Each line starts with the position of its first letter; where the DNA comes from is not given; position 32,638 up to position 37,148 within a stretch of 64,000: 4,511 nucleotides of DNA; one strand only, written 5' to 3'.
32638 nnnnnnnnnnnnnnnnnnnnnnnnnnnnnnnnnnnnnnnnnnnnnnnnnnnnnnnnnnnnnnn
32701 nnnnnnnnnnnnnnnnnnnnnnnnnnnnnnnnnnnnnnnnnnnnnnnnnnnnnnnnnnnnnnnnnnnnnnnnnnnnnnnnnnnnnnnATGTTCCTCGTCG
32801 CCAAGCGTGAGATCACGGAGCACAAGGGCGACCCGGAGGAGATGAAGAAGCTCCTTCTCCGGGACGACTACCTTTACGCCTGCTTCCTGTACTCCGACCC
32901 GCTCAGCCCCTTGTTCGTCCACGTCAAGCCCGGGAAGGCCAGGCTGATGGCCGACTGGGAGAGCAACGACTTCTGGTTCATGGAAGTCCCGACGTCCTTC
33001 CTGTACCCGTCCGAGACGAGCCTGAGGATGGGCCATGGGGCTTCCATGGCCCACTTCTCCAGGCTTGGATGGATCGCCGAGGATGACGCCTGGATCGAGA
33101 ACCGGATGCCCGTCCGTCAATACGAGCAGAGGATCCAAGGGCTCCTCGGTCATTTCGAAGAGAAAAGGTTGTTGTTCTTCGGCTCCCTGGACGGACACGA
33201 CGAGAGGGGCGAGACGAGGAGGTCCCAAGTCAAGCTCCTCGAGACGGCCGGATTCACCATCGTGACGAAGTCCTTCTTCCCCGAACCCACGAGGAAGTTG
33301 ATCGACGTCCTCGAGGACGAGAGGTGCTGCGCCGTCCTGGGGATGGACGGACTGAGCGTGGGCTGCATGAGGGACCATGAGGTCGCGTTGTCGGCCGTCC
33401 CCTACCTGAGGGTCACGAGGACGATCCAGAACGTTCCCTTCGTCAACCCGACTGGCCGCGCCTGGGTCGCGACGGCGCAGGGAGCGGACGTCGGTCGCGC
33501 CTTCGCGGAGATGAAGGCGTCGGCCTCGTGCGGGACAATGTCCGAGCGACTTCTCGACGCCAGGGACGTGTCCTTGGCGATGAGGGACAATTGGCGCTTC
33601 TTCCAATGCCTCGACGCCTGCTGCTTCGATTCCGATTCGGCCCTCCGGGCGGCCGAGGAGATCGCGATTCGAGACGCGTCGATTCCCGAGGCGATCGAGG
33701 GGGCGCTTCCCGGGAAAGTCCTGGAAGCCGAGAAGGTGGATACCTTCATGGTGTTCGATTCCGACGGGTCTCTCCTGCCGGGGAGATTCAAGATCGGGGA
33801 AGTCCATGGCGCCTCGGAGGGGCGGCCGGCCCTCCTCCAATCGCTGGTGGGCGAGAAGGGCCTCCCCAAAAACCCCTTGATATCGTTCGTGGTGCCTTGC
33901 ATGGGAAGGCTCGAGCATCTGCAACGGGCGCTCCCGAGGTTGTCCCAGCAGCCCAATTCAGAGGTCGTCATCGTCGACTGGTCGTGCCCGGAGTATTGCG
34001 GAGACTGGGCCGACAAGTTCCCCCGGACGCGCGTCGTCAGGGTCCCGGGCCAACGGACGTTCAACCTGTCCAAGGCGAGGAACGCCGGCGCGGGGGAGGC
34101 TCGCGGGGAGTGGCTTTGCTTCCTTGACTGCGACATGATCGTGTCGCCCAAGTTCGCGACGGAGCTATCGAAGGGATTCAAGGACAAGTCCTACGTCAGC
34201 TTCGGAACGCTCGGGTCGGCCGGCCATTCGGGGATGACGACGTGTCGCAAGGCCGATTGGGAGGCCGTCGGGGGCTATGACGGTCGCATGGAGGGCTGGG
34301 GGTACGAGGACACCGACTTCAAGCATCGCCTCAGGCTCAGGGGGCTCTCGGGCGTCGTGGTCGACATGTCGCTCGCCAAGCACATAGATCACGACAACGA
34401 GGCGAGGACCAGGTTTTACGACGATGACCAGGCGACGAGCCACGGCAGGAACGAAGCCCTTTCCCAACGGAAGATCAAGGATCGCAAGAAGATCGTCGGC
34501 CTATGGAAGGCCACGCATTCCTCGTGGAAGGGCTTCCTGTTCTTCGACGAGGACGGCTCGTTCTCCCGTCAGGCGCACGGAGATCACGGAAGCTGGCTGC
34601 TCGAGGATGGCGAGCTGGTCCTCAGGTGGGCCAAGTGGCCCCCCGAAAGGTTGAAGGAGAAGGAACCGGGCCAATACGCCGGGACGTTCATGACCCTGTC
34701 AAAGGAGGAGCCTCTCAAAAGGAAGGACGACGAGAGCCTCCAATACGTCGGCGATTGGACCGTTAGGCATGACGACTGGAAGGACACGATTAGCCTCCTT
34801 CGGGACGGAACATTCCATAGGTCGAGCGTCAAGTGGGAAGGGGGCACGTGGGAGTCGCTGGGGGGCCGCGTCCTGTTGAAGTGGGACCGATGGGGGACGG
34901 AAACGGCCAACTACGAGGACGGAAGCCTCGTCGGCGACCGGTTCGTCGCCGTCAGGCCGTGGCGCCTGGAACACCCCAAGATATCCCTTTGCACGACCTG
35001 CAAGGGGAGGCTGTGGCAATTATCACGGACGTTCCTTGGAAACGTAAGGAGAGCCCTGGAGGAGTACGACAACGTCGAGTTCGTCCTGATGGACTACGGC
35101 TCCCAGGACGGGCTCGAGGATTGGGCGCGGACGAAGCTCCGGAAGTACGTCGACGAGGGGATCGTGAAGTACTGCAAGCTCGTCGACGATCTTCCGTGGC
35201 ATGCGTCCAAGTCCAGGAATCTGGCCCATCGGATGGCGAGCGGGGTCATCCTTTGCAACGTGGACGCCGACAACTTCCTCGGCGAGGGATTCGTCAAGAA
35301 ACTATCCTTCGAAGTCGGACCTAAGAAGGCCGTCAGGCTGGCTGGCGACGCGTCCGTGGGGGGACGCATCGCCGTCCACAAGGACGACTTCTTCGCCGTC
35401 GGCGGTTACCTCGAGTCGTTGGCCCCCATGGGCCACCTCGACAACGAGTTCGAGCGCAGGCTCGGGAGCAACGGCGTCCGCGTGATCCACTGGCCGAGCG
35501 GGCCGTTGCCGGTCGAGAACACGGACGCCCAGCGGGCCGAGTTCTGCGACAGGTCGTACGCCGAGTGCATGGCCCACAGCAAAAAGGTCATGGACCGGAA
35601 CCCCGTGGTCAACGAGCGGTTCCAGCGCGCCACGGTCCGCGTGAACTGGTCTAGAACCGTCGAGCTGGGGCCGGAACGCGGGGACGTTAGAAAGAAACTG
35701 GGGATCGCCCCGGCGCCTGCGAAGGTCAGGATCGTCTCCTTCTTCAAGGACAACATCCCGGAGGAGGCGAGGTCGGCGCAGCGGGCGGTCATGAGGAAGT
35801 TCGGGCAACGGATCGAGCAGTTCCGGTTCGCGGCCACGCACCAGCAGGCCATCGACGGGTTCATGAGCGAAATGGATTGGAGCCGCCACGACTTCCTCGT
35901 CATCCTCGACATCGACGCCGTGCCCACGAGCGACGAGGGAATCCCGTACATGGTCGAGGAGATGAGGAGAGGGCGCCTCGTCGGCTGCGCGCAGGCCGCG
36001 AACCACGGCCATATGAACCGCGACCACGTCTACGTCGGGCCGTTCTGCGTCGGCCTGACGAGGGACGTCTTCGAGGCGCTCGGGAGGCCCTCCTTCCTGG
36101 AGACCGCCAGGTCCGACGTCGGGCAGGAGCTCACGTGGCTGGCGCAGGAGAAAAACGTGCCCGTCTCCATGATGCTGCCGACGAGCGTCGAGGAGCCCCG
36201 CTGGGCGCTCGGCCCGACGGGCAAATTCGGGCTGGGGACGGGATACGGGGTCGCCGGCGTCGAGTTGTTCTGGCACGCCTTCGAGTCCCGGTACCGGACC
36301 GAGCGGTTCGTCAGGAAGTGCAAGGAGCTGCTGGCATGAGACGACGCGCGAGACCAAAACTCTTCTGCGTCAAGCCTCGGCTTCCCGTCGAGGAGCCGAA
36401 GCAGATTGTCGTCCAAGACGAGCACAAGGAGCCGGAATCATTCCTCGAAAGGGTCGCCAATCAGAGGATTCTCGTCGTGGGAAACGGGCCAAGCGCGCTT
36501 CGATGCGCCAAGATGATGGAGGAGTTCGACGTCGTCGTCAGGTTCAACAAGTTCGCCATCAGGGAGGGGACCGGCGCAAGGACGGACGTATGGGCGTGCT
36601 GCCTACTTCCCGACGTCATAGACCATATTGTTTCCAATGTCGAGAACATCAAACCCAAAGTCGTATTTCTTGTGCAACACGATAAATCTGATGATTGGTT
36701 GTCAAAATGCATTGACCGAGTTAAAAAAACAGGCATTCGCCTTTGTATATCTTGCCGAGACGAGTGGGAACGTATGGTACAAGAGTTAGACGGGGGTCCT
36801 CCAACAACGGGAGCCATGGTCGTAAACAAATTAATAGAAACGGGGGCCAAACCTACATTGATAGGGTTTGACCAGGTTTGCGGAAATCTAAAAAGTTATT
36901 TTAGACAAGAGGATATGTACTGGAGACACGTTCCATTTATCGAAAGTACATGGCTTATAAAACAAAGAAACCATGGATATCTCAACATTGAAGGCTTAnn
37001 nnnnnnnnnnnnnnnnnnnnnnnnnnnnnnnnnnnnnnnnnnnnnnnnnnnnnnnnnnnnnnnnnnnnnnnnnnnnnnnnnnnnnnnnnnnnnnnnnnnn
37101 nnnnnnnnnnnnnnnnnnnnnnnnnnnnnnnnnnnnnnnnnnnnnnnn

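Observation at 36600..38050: Sharply AT-rich ~1.4-kb patch covering the convergent 3' ends of two genes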

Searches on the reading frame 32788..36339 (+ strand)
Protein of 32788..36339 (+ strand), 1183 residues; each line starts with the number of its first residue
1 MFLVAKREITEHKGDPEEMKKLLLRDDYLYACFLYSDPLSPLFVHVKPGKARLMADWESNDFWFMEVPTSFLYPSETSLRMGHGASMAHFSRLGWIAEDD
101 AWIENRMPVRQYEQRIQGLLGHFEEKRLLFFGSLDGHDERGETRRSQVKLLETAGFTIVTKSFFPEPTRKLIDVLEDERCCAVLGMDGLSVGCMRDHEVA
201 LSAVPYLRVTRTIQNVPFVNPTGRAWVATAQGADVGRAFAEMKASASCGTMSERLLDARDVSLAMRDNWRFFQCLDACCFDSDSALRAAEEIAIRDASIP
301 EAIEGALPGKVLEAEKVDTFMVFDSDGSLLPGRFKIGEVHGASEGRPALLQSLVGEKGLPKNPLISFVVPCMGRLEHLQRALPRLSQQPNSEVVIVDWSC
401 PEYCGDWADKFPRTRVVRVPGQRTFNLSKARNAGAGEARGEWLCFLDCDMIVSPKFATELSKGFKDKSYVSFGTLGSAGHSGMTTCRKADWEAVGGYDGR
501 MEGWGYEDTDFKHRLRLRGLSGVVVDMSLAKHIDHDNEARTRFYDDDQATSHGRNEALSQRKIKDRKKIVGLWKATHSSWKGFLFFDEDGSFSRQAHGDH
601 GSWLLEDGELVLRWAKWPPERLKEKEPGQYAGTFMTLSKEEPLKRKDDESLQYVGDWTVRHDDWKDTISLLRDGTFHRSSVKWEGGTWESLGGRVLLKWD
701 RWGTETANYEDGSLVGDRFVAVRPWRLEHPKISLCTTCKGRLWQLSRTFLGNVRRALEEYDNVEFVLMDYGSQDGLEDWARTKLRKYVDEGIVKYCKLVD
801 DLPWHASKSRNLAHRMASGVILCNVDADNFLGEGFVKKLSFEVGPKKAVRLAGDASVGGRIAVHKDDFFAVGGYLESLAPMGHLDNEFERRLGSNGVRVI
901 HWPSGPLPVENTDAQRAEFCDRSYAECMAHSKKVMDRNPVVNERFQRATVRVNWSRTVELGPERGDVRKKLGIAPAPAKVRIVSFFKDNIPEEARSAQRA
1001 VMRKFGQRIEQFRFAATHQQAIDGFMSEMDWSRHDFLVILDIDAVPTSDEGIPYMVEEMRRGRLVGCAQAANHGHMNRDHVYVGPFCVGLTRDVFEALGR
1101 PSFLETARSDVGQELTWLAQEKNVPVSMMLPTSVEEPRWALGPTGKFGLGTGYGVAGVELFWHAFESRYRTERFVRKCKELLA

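Call 5: search_protein_families(library=pfam, proteins=[window:32788-36339:+], max_evalue=0.01)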
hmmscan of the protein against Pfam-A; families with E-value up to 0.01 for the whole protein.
window:32788-36339:+ (1183 aa): 4 families
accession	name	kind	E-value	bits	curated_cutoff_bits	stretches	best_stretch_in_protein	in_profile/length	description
PF00535.33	Glycos_transf_2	-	9.8e-24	84.6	23.3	2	366-472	1-112/168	Glycosyl transferase family 2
PF02709.20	Glyco_transf_7C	-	6.9e-14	51.7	23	1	481-534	21-76/78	N-terminal domain of galactosyltransferase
PF10111.15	Glyco_tranf_2_2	-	4.8e-12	46.4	27.3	1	388-457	27-100/276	Glycosyltransferase like family 2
PF13641.12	Glyco_tranf_2_3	-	3.9e-05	24.2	27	0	365-474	3-121/230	Glycosyltransferase like family 2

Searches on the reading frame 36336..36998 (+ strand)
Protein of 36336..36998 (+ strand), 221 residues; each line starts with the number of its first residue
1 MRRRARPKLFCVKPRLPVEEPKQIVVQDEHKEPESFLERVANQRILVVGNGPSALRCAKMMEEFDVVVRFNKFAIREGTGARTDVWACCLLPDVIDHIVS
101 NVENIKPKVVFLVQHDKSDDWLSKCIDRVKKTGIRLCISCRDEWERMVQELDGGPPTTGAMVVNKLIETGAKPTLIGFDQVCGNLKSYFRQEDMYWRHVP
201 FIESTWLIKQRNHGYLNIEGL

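Call 39: search_solved_structures(query=A2, max_evalue=10, show_alignments=2)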
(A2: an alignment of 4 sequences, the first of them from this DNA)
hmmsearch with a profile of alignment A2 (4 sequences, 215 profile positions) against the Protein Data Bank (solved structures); distinct sequences matched with E-value up to 10: 4.
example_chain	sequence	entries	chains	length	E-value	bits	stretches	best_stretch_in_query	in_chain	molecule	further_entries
4j29_A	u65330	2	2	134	0.26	13.8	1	82-135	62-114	Engineered Protein OR258 | DE NOVO DESIGNED PROTEIN OR258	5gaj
8kac_A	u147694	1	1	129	0.82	12.1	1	27-50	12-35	De novo design protein -NX1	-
2mr5_A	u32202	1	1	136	0.98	11.9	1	83-139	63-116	De novo designed Protein OR457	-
9han_C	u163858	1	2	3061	1.2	11.6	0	87-128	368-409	Collagen type VI alpha 3 chain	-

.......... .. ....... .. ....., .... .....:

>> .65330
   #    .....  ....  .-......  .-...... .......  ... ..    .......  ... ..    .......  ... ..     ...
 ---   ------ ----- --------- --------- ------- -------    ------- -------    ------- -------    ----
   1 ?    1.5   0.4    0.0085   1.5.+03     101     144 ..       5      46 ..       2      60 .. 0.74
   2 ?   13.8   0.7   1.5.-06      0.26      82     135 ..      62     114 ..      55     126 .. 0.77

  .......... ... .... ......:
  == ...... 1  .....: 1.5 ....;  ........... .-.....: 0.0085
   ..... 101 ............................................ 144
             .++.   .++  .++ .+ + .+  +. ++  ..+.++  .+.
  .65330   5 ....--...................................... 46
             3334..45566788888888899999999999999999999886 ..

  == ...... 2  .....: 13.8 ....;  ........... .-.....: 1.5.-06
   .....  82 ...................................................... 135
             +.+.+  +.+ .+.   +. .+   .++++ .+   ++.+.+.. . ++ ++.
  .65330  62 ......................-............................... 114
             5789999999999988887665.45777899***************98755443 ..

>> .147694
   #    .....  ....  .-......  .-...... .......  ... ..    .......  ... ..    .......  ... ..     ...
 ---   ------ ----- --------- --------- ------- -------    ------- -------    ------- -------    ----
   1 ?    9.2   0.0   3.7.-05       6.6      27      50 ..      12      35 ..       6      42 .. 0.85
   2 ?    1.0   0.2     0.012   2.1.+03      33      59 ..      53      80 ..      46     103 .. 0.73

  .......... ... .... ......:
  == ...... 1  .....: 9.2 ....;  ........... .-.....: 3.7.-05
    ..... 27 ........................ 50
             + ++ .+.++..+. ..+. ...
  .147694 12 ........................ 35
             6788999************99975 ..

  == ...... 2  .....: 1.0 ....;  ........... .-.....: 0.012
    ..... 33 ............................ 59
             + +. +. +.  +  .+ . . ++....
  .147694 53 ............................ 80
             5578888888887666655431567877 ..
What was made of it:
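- Tried and rejected: PDB profile search with only 4 N-domains: nothing (call 39).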

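Call 40: search_protein_families(library=pfam, proteins=[window:36336-36998:+], max_evalue=10)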
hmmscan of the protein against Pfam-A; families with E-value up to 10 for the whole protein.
seq(221 aa): 2 families
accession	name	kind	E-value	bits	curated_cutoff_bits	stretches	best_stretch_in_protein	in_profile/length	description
PF00777.23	Glyco_transf_29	-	0.033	14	23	1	43-126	55-146/272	Glycosyltransferase family 29 (sialyltransferase)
PF07992.20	Pyr_redox_2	-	0.27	11.1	26.1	1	21-66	121-166/291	Pyridine nucleotide-disulphide oxidoreductase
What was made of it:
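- Closest known: Eukaryotic-type GT29 sialyltransferases. Different: The single-sequence Pfam GT29 score is below the gathering threshold (14 against 23 bits, call 40).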

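Call 67: search_solved_structures(query=A5, max_evalue=10, show_alignments=3)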
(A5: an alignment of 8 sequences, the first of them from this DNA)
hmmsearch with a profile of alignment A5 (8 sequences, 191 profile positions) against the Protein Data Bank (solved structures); distinct sequences matched with E-value up to 10: 26.
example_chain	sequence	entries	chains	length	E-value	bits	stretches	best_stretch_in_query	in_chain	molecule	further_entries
2wml_A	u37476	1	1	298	1.8e-08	37.5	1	8-176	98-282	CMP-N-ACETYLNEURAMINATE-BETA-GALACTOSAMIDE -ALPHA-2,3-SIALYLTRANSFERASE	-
2wnb_A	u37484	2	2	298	1.8e-08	37.5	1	8-176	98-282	CMP-N-acetylneuraminate-beta-galactosamide-alpha-2,3-sialyltransferase 1 | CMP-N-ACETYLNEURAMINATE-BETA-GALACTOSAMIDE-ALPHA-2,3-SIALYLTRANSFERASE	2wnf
6apj_A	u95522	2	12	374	5.7e-07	32.7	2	9-55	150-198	Alpha-N-acetylgalactosaminide alpha-2,6-sialyltransferase 2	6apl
7osv_A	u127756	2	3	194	0.0019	21.2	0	80-123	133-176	DeNovoTIM6-SB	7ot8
6z2i_A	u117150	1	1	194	0.0028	20.6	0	81-123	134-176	de novo designed TIM barrel DeNovoTIM6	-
1ro8_A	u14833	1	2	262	0.025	17.5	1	8-51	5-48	alpha-2,3/8-sialyltransferase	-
2drj_A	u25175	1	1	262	0.026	17.4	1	8-53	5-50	Alpha-2,3/8-sialyltransferase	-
8r8n_A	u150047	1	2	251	0.035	17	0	67-121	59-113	HalluTIM2-2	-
1ro7_A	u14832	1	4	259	0.037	16.9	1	8-51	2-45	alpha-2,3/8-sialyltransferase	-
2x61_A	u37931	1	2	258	0.037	16.9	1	8-51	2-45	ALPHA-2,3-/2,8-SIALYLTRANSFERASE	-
2wqq_A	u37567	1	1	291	0.038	16.9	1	8-51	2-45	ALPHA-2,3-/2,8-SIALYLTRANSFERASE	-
2x62_A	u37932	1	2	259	0.041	16.8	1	8-51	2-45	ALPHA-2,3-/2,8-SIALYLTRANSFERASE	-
5bvl_A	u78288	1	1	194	0.048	16.6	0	80-122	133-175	designed TIM barrel sTIM11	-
2p2v_A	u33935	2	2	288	0.05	16.5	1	7-43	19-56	Alpha-2,3-sialyltransferase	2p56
2x63_A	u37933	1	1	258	0.056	16.4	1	8-53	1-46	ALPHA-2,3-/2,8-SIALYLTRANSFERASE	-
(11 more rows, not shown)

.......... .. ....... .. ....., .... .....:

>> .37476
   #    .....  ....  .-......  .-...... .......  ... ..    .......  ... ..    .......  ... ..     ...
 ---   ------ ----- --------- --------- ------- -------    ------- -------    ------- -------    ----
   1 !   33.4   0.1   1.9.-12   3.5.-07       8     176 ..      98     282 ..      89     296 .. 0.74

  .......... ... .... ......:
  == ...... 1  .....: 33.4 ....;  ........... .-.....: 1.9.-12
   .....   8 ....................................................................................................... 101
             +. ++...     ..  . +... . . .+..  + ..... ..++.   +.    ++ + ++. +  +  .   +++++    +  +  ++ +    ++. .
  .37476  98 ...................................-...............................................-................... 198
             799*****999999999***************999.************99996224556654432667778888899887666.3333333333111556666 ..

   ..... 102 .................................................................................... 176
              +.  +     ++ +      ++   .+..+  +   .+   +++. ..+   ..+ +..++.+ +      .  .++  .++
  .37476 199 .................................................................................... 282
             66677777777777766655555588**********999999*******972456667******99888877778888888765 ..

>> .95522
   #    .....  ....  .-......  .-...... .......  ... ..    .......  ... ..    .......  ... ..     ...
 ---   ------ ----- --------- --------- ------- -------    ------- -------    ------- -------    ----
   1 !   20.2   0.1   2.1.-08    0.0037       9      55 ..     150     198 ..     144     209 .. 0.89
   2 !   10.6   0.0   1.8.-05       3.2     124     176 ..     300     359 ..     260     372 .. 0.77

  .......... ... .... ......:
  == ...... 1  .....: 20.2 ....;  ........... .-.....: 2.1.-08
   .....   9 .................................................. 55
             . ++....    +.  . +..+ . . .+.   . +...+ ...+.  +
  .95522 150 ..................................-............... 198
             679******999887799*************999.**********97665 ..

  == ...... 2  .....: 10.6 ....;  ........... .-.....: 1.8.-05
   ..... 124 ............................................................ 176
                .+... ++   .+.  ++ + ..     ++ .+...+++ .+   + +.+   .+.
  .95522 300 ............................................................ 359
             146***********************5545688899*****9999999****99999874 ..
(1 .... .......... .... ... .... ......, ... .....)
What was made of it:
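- On GT29-like sialyltransferase fold: Profile A5 against ST3Gal-I gives E = 1.8e-8 over 8-176 of 191 positions, and against ST6GalNAc-II gives 5.7e-7 (call 67).
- Closest known: Eukaryotic-type GT29 sialyltransferases. Same: The N-domain profile aligns over the whole catalytic core, including the GNG (L), P(T/S)TG (S), HY-like (III) and H..E (VS) motifs, with E = 1.8e-8 (call 67).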
